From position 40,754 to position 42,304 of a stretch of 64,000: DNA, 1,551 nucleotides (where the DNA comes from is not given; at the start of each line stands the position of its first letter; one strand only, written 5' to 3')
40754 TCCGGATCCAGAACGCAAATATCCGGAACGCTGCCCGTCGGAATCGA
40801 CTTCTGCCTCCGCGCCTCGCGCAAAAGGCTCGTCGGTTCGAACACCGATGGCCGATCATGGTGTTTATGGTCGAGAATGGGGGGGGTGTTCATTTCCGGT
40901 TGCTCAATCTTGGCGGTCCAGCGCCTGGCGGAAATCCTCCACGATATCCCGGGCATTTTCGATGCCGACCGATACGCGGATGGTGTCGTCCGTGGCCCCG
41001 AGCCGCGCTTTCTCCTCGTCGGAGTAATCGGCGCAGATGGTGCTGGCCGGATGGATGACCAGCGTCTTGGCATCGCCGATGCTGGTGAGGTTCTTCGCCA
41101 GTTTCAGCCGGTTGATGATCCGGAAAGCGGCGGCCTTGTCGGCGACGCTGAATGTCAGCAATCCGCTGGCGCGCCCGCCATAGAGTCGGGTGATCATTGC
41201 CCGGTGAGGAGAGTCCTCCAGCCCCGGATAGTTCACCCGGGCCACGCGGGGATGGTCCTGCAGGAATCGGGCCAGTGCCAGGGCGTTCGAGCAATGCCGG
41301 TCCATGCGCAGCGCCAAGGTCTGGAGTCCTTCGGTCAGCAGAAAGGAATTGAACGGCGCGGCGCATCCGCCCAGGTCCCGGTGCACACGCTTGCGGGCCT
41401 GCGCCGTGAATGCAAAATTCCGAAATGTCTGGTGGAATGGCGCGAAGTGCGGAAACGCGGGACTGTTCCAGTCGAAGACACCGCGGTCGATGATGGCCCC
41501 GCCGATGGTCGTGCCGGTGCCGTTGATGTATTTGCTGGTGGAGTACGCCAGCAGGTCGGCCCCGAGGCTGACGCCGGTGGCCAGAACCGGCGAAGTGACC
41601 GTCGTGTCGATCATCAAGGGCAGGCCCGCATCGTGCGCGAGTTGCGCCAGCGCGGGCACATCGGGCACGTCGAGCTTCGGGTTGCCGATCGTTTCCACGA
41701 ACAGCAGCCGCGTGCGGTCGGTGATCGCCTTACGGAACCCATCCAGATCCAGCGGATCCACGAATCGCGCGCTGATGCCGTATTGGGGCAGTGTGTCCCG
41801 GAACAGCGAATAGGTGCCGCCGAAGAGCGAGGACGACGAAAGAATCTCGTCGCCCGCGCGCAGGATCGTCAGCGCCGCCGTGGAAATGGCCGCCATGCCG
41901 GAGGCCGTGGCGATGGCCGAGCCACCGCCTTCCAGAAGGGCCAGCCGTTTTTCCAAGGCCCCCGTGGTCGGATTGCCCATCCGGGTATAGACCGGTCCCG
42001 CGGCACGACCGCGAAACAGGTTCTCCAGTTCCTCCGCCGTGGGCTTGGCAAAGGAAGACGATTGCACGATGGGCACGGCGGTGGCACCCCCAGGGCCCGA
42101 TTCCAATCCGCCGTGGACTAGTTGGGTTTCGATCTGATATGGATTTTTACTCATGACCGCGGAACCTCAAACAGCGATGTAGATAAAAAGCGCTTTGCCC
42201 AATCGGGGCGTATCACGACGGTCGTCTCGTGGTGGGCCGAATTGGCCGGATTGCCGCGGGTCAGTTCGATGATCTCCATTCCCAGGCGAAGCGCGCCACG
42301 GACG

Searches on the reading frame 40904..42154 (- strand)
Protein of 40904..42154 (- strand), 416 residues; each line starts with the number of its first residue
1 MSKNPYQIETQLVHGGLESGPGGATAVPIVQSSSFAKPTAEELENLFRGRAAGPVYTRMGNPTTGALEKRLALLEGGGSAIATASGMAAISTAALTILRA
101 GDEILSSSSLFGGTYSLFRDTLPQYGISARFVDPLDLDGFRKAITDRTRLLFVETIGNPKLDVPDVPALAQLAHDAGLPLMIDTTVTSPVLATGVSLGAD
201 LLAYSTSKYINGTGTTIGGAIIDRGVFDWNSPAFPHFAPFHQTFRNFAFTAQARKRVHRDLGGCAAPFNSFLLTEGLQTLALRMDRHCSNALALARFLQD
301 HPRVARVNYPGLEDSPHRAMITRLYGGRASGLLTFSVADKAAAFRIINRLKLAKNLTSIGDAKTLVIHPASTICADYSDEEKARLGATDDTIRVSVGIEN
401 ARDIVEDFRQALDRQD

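Call 58: search_protein_families(library=pfam, proteins=[window:40904-42154:-], max_evalue=0.00001)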
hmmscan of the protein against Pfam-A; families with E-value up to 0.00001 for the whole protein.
window:40904-42154:- (416 aa): 2 families
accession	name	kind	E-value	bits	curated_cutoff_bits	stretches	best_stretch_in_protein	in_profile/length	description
PF01053.26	Cys_Met_Meta_PP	-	3.9e-113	378.3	27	1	9-412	1-380/381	Cys/Met metabolism PLP-dependent enzyme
PF00266.25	Aminotran_5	-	7.2e-06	25.6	21.5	0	89-217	73-210/371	Aminotransferase class-V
